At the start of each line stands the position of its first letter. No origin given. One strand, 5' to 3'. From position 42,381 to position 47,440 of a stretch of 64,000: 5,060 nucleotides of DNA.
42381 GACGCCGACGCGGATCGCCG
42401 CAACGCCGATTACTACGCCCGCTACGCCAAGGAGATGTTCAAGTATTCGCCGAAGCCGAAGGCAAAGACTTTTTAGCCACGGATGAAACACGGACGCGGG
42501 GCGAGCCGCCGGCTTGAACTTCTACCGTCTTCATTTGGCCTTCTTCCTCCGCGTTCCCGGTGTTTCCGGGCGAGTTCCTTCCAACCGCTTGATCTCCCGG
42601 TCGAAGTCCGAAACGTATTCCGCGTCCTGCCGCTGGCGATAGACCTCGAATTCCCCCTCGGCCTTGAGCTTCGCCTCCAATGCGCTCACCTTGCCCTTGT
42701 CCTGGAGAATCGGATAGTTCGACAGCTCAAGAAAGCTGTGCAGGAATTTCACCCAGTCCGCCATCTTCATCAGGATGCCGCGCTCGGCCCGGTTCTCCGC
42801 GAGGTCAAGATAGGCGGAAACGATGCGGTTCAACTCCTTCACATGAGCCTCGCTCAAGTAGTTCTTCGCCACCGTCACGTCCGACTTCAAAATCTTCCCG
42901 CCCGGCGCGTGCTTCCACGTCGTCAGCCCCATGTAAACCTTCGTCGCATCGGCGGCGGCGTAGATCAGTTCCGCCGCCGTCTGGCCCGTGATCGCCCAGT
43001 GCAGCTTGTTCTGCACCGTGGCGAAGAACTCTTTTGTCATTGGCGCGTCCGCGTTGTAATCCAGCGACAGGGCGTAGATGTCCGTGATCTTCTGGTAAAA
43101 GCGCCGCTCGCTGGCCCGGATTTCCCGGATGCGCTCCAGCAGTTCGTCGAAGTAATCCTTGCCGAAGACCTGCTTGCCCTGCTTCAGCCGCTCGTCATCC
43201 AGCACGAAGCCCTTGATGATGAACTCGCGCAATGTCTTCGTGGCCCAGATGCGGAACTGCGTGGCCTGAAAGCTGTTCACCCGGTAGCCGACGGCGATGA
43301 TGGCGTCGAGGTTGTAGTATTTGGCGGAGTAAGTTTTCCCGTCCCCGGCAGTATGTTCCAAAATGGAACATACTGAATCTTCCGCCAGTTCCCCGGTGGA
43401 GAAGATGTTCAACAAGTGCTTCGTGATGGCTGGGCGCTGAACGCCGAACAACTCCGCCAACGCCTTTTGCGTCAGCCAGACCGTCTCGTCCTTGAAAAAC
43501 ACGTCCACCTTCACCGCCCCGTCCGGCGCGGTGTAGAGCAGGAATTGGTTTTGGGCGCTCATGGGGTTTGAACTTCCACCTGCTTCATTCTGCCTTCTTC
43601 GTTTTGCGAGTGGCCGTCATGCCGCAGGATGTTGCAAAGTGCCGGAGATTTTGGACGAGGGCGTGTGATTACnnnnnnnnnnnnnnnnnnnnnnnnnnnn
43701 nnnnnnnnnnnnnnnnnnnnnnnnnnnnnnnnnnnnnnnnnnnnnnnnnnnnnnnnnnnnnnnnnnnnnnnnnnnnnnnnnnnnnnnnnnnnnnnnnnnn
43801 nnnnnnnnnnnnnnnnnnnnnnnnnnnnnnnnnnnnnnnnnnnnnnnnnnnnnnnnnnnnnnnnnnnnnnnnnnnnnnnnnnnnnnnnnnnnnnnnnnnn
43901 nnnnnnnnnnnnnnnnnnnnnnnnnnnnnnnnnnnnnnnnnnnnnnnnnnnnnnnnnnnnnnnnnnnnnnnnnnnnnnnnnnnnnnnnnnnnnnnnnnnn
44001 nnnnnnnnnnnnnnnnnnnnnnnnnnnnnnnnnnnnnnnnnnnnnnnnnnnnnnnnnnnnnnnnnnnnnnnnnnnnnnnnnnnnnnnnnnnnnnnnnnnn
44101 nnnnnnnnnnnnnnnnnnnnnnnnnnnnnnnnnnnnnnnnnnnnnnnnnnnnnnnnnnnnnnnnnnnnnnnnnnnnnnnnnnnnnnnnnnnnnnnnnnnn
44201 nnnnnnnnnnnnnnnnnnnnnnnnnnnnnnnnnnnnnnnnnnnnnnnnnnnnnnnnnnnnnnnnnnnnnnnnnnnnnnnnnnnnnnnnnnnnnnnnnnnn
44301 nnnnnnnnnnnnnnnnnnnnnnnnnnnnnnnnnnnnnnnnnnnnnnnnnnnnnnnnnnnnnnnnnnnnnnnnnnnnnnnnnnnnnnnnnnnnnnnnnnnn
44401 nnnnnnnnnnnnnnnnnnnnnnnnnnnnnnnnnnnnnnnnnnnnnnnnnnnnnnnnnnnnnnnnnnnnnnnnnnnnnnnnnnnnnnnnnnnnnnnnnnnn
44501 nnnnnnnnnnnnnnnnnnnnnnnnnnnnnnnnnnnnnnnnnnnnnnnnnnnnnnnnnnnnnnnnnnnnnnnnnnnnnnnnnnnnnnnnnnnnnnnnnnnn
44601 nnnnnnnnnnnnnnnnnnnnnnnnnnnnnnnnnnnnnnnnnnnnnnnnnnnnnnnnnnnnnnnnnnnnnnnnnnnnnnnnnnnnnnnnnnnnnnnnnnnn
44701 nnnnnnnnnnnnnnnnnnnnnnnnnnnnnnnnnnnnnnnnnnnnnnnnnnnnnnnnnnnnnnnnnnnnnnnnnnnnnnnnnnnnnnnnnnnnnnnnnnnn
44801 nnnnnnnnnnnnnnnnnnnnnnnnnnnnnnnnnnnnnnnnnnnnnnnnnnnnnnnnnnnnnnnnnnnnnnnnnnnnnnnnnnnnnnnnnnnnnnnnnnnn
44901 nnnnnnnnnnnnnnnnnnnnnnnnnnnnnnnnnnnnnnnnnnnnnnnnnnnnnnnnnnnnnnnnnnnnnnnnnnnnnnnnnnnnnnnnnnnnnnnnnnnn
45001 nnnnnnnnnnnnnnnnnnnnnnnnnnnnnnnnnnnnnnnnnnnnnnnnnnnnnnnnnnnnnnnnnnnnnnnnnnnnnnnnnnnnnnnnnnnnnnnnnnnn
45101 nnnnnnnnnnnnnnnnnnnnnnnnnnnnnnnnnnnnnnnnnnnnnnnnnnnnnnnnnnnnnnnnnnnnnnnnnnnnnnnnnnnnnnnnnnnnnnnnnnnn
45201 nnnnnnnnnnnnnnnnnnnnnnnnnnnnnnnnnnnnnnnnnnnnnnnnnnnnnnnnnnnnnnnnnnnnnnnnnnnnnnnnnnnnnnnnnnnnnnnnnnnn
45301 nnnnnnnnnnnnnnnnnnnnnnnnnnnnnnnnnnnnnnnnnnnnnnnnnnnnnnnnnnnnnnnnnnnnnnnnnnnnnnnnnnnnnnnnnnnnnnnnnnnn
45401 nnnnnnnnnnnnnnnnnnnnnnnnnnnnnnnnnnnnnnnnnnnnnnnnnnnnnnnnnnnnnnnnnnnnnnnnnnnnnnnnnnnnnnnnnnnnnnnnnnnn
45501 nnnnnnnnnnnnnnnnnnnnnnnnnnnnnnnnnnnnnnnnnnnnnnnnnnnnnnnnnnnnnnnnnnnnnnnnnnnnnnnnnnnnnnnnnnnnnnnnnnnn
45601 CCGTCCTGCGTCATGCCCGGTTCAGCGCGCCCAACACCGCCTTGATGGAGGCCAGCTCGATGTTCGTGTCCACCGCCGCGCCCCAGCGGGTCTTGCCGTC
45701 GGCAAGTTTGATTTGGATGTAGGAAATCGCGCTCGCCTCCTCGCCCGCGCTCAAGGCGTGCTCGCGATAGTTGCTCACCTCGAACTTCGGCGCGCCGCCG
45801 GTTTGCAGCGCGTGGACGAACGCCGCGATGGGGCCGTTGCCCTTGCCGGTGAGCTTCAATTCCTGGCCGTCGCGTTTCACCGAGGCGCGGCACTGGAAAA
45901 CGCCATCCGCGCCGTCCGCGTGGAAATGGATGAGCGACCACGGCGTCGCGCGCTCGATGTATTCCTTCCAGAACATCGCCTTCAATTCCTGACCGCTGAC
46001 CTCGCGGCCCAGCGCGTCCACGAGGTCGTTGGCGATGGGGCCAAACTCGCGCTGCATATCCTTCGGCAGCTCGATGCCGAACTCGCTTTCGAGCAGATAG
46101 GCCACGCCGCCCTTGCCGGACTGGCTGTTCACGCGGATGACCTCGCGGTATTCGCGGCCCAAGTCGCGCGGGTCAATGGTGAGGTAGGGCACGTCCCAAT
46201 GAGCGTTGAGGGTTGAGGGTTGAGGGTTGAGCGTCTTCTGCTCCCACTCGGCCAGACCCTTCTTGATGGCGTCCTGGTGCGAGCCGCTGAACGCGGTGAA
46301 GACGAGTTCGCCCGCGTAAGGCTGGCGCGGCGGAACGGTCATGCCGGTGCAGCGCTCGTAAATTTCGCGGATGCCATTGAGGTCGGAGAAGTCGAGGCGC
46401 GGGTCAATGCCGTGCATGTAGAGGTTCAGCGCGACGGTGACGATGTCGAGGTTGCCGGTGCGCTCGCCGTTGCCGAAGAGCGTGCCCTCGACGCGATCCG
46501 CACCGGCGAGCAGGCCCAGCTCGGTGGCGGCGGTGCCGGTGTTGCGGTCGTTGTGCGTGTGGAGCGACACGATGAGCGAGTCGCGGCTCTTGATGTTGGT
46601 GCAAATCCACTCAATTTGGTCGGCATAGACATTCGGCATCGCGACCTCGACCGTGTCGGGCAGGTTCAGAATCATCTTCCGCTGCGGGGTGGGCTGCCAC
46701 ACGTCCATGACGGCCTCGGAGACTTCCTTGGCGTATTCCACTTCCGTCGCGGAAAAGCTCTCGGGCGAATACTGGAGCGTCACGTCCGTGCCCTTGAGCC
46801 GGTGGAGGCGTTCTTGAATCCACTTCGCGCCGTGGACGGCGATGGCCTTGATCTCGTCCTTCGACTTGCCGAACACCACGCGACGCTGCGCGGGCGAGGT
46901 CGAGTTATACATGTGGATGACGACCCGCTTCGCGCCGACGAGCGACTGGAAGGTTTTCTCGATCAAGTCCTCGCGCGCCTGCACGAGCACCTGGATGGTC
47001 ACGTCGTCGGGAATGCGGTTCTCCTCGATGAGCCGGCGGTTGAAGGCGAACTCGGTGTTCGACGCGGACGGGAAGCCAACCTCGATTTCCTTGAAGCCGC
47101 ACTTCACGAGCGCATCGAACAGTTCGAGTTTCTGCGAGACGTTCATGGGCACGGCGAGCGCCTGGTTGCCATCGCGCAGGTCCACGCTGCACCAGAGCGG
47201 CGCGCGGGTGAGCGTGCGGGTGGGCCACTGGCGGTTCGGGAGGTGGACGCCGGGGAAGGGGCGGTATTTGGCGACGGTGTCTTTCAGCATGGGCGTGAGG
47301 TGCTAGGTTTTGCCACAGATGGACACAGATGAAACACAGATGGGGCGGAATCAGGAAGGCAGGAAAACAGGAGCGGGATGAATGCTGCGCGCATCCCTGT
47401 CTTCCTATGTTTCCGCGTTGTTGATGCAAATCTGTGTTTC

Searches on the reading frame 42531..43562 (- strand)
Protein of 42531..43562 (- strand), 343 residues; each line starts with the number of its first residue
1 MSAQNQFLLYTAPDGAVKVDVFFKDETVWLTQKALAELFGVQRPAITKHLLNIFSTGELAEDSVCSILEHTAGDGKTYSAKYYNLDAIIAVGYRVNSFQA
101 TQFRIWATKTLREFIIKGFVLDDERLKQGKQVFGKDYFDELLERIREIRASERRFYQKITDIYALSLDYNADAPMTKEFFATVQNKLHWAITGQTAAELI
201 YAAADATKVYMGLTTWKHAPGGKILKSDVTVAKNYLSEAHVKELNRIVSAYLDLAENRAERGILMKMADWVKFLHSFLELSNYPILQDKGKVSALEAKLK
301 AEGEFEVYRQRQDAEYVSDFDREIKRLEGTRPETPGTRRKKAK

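Call 7: search_protein_families(library=ncbifam, proteins=[window:42531-43562:-])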
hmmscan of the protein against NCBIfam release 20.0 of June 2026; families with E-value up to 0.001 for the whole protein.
window:42531-43562:- (343 aa): 0 families

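Call 52: search_protein_families(library=pfam, proteins=[window:42531-43562:-])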
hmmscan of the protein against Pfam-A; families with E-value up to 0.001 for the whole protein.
window:42531-43562:- (343 aa): 1 family
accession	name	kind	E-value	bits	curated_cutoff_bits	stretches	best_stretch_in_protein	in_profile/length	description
PF13310.11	Virulence_RhuM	-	2.1e-110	368.4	33.7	1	63-313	1-249/252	Virulence protein RhuM family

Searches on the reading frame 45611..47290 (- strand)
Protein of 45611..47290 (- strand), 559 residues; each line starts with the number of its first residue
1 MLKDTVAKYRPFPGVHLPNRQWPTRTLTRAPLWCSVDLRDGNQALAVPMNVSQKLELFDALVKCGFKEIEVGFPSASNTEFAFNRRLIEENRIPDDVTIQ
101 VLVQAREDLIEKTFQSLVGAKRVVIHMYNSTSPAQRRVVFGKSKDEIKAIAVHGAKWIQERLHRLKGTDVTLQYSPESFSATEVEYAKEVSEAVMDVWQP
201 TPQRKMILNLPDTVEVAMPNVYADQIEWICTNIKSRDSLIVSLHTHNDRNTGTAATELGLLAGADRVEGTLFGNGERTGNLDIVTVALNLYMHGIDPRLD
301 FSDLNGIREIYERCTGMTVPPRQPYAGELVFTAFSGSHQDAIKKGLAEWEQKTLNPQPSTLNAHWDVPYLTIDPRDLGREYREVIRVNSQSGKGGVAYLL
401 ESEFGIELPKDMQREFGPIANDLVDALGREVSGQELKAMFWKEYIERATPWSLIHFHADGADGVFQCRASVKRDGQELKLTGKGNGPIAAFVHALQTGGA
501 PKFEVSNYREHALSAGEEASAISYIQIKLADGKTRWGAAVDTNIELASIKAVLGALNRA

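Call 7: search_protein_families(library=ncbifam, proteins=[window:45611-47290:-])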
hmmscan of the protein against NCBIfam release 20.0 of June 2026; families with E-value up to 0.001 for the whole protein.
window:45611-47290:- (559 aa): 19 families
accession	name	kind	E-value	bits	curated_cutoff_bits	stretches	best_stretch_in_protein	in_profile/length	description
NF002991.1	PRK03739.1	subfamily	3.5e-247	821.5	455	1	6-558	2-550/550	2-isopropylmalate synthase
TIGR00970.1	leuA_yeast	equivalog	2.7e-220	732.7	697.4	1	6-559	2-562/564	2-isopropylmalate synthase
NF011420.0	PRK14847.1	equivalog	6e-136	452.7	604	1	1-327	1-329/333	2-isopropylmalate synthase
NF002086.0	PRK00915.1-3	equivalog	3.7e-55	187.4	532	1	38-558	14-500/516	2-isopropylmalate synthase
NF042434.1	IPMS_Lepto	equivalog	1.5e-53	182.1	500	1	30-421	5-367/374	2-isopropylmalate synthase LeuA2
TIGR00973.1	leuA_bact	equivalog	6.9e-51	173.2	598.7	1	37-557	8-494/494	2-isopropylmalate synthase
NF002088.0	PRK00915.1-5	equivalog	3.8e-50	170.8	697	2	37-348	10-309/514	2-isopropylmalate synthase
NF002085.0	PRK00915.1-2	subfamily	2.2e-44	152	517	1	38-558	21-498/504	2-isopropylmalate synthase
NF002087.0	PRK00915.1-4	equivalog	5.7e-43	147.2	729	2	37-350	13-314/516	2-isopropylmalate synthase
NF002084.0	PRK00915.1-1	equivalog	1.3e-38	132.8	748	1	37-558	11-498/523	2-isopropylmalate synthase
TIGR02090.1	LEU1_arch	subfamily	3.5e-38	131.6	484.75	1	37-345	7-292/363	isopropylmalate/citramalate/homocitrate synthases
NF041069.1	IPMS_Sufob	equivalog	4.2e-34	118.4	600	1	37-437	7-362/371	isopropylmalate synthase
TIGR02660.1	nifV_homocitr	equivalog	7.6e-31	107.7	462.9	1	37-357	8-303/365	homocitrate synthase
TIGR02146.1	LysS_fung_arch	equivalog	9.5e-25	87.5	413.55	1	38-345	6-290/344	homocitrate synthase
TIGR00977.1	citramal_synth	equivalog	8.5e-24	83.7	450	1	37-350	8-313/526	citramalate synthase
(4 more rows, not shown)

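Call 11: find_related_loci(query=window:45611-47290:-, collection=genome_contigs, flank=3000)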
Query window:45611-47290:- (559 aa) in genome_contigs; peptide patterns used: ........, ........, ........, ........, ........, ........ (x = any residue, [..] = any of these).
600 stretches matched a pattern (row limit reached: there are more); 593 encode a relative of the query (tblastn E <= 1e-3); the best 80 are kept; 80 distinct loci.
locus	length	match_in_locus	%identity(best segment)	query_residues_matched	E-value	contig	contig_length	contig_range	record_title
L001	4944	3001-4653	91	1-559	0e+0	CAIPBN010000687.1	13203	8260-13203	MAG: uncultured Verrucomicrobia bacterium isolate Erken-D9_bin-0968 genome assembly, contig: bin-0968:687/949, whole gen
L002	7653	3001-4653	89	1-559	0e+0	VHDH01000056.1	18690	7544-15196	MAG: Verrucomicrobia bacterium isolate K_Offshore_80m_m2_222 K_Offshore_80m_m2_222_Ga0194132_10006212, whole genome shot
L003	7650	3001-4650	88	1-558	0e+0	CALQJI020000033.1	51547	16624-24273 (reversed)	MAG: Klebsiella pneumoniae isolate HRSG-E1-bin-52 genome assembly, contig: HRSG-H1-C277, whole genome shotgun sequence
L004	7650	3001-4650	84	1-558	0e+0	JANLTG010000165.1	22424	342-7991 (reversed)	MAG: bacterium isolate OTE_25_metabat_226 OTE_25_k141_584638, whole genome shotgun sequence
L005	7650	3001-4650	82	1-558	0e+0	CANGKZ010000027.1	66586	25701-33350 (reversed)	MAG: Verrucomicrobia bacterium isolate Jr-7aug17-174 genome assembly, contig: Jr-7aug17-C587, whole genome shotgun seque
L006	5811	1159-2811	81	1-559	0e+0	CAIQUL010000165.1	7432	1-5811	MAG: uncultured Chthoniobacter sp. isolate UppL5_bin-0905 genome assembly, contig: bin-0905:165/348, whole genome shotgu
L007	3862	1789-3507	79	1-559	0e+0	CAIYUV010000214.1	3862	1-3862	MAG: uncultured Spartobacteria bacterium isolate Umea_bin-08385 genome assembly, contig: bin-08385:214/295, whole genome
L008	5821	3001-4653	81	1-559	0e+0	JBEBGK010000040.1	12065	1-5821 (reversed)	MAG: Chthoniobacteraceae bacterium isolate ASF_20 NODE_3199_length_12065_cov_2.888016, whole genome shotgun sequence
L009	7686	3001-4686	80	1-558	0e+0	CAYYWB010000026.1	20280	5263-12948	MAG TPA_asm: uncultured Bifidobacteriaceae bacterium isolate binchicken_co3_427 genome assembly, contig: NODE_8448_lengt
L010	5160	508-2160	79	1-559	0e+0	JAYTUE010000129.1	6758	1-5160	MAG: Verrucomicrobiota bacterium isolate GFS_5502 GFS_5502_128, whole genome shotgun sequence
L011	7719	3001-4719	79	1-559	0e+0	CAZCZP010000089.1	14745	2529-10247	MAG TPA_asm: uncultured Bifidobacteriaceae bacterium isolate SRP237561_co1_88 genome assembly, contig: NODE_7223_length_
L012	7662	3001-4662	79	1-559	0e+0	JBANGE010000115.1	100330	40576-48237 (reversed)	MAG: Verrucomicrobiota bacterium isolate altamaha_2019_sw_WHONDRS-S19S_0010_B_bin.165 scaffold_1026167, whole genome sho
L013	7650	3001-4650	81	1-558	0e+0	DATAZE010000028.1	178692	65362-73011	MAG TPA_asm: Verrucomicrobiia bacterium isolate SMAG_U5697 k141_4108878, whole genome shotgun sequence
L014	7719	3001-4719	79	1-559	0e+0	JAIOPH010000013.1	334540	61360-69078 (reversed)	MAG: Chthoniobacter sp. isolate LakeFargette_0920_ALND_MAG_63_25 LacPavin_0920_ALND_scaffold_26472, whole genome shotgun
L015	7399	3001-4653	81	1-559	0e+0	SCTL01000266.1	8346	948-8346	MAG: Verrucomicrobia bacterium isolate FW301_bin.11 FW301_bin.11-19389-1, whole genome shotgun sequence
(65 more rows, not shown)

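Call 74: find_related_loci(query=L284:19-1914:-, collection=genome_contigs, flank=1200)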
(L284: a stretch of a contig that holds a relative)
Query L284:19-1914:- (631 aa) in genome_contigs; peptide patterns used: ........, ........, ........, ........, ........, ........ (x = any residue, [..] = any of these).
600 stretches matched a pattern (row limit reached: there are more); 590 encode a relative of the query (tblastn E <= 1e-3); the best 80 are kept; 80 distinct loci.
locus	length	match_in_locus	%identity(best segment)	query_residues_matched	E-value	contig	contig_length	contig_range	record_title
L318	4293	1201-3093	94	1-631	0e+0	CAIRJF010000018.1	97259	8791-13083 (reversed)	MAG: uncultured Verrucomicrobia subdivision 3 bacterium isolate AM2_bin-1229 genome assembly, contig: bin-1229:18/40, wh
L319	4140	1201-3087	93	1-630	0e+0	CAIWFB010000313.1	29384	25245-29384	MAG: uncultured Verrucomicrobia subdivision 3 bacterium isolate KR_bin-4047 genome assembly, contig: bin-4047:313/354, w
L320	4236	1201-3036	95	20-631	0e+0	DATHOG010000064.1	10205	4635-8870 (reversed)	MAG TPA_asm: Candidatus Sulfotelmatobacter sp. isolate SMAG_U12678 k141_2723901, whole genome shotgun sequence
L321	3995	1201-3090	91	1-630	0e+0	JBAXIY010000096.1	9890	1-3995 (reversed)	MAG: Verrucomicrobiia bacterium isolate ELA361 MAG361_99, whole genome shotgun sequence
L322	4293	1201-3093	91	1-630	0e+0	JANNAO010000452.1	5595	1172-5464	MAG: Verrucomicrobiota bacterium isolate OTE_78_metabat_453 OTE_78_k141_2857933, whole genome shotgun sequence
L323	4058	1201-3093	91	1-630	0e+0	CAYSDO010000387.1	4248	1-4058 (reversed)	MAG TPA_asm: uncultured Bifidobacterium sp. isolate binchicken_co118_346 genome assembly, contig: NODE_31229_length_4248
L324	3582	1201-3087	90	1-630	0e+0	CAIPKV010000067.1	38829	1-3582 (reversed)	MAG: uncultured Verrucomicrobia subdivision 3 bacterium isolate AM4_bin-735 genome assembly, contig: bin-735:67/87, whol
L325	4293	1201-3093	90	1-630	0e+0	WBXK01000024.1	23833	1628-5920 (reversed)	MAG: Verrucomicrobia bacterium isolate Pedos-510 Ga0133913_10011007, whole genome shotgun sequence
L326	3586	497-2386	90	1-630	0e+0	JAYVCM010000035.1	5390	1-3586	MAG: Limisphaerales bacterium isolate GL32_Down_metabat_63 GL32_Down_metabat_63_34, whole genome shotgun sequence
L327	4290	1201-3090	89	1-631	0e+0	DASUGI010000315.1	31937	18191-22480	MAG TPA_asm: Verrucomicrobiia bacterium isolate SMAG_U1401 k141_1628063, whole genome shotgun sequence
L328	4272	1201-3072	89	7-630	0e+0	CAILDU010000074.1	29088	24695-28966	MAG: uncultured Verrucomicrobia subdivision 3 bacterium isolate VK4_bin-0324 genome assembly, contig: bin-0324:074/209,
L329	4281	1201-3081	88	1-631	0e+0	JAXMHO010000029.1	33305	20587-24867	MAG: Verrucomicrobiota bacterium isolate STL-VER6 C2.52.fa-29, whole genome shotgun sequence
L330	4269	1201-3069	88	9-631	0e+0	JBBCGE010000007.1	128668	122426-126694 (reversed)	MAG: Limisphaerales bacterium isolate bin.6 s12362.ctg012387l, whole genome shotgun sequence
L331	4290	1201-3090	88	1-630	0e+0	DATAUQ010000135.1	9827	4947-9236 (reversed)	MAG TPA_asm: Verrucomicrobiia bacterium isolate SMAG_U5576 k141_3682178, whole genome shotgun sequence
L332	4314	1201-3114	86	1-631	0e+0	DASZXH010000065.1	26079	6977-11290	MAG TPA_asm: Verrucomicrobiia bacterium isolate SMAG_U6178 k141_718401, whole genome shotgun sequence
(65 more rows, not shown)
